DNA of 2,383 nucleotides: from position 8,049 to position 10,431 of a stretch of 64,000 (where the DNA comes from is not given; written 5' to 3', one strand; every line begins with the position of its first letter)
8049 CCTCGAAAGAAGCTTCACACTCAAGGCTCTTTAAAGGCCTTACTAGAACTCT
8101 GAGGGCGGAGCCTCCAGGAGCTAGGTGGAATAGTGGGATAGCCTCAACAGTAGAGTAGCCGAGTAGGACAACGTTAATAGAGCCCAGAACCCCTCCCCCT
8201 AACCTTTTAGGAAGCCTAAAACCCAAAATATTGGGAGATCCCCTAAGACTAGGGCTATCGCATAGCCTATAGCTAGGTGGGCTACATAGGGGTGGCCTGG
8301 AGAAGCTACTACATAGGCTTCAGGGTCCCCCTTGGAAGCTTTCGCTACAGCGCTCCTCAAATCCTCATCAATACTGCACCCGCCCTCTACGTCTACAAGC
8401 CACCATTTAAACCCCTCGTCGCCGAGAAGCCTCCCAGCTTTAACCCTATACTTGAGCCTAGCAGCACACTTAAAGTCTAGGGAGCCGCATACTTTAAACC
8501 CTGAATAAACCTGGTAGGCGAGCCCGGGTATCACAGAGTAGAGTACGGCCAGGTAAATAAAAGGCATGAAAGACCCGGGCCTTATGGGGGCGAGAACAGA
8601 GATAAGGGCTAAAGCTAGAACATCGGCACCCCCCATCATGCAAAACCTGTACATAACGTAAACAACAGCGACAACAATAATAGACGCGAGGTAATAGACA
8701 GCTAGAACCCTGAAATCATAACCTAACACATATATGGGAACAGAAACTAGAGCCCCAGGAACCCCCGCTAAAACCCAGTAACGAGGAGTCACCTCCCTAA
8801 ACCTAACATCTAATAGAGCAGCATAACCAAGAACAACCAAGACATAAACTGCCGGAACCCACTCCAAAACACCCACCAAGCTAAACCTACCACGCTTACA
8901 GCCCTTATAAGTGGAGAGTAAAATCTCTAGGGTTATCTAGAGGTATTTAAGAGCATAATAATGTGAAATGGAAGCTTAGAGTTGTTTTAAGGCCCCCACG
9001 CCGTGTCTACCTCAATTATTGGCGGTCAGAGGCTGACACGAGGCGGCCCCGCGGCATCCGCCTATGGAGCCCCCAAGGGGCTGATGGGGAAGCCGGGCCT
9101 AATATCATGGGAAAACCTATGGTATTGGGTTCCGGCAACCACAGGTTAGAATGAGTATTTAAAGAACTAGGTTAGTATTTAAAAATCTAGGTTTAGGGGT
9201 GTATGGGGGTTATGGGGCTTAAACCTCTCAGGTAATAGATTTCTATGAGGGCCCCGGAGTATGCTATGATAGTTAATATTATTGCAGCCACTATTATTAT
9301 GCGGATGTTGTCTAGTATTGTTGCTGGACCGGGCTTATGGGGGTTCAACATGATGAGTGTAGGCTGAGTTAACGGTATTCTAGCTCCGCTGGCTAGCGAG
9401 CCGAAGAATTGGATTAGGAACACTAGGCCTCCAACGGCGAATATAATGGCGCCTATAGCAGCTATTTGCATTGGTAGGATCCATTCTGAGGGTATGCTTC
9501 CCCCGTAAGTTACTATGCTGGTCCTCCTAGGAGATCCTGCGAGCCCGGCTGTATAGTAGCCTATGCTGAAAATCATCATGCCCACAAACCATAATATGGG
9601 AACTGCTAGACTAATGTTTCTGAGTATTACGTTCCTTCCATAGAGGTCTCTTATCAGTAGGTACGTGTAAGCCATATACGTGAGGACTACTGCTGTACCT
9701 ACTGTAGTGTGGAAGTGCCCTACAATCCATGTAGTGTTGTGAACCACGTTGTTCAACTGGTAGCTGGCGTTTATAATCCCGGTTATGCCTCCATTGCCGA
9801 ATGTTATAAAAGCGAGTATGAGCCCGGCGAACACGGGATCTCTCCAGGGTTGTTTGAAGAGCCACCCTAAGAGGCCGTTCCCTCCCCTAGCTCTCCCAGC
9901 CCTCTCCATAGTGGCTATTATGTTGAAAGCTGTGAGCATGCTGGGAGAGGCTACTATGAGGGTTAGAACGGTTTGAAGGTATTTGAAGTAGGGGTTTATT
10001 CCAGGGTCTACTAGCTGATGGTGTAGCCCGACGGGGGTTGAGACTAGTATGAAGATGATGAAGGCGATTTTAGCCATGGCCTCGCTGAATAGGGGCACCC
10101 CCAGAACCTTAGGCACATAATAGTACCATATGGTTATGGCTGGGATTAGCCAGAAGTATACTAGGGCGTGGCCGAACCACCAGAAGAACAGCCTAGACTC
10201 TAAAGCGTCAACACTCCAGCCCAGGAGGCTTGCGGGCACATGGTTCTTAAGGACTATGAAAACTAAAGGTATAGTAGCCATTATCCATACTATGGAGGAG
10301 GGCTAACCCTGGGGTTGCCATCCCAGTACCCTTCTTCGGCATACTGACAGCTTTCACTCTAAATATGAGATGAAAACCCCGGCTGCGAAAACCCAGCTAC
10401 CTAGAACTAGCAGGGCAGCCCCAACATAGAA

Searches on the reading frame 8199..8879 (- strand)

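Call 39: search_protein_families(library=pfam, proteins=[window:8199-8879:-])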
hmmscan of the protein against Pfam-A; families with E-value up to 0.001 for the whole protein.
window:8199-8879:- (226 aa): 2 families
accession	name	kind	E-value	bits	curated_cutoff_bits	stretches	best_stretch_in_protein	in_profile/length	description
PF01478.23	Peptidase_A24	-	4.1e-06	27.6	26.5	1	13-122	3-102/104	Type IV leader peptidase family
PF06847.16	Arc_PepC_II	-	0.00033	21.6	29.9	0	169-215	46-93/93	Archaeal Peptidase A24 C-terminus Type II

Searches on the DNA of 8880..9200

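Call 82: search_rna_families(source=window, start=8880, end=9200, threshold=evalue, max_evalue=10)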
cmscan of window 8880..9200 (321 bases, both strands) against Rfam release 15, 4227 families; matches with E-value up to 10: 5.
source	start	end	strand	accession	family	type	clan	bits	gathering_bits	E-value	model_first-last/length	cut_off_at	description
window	9146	9189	+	RF01605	plasmodium_snoR30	Gene; snRNA; snoRNA; CD-box;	-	19.4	43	1.9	1-74/74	no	small nucleolar RNA snoR30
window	9142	9173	+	RF01091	PK-SPCSV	Cis-reg;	-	17.4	36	1.2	1-61/61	no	3'-terminal pseudoknot in SPCSV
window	8923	8963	+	RF02358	hsp17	Cis-reg; thermoregulator;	-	15.9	45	3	1-49/49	no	Hsp17 thermometer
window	9041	9094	-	RF02805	PyrR207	Gene; snRNA; snoRNA; HACA-box;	-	13.5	60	7.2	1-65/65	no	Pyrobaculum sRNA 207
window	8880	8892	+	RF02940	COG3860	Cis-reg;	-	10.6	42.5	6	42-54/54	5'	COG3860 RNA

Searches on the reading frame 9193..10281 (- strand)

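Call 39: search_protein_families(library=pfam, proteins=[window:9193-10281:-])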
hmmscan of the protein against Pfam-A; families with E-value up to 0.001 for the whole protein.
window:9193-10281:- (362 aa): 1 family
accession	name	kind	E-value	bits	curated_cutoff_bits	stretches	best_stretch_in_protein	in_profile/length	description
PF00115.25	COX1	-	6.1e-53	180.7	34.8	1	2-280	168-436/436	Cytochrome C and Quinol oxidase polypeptide I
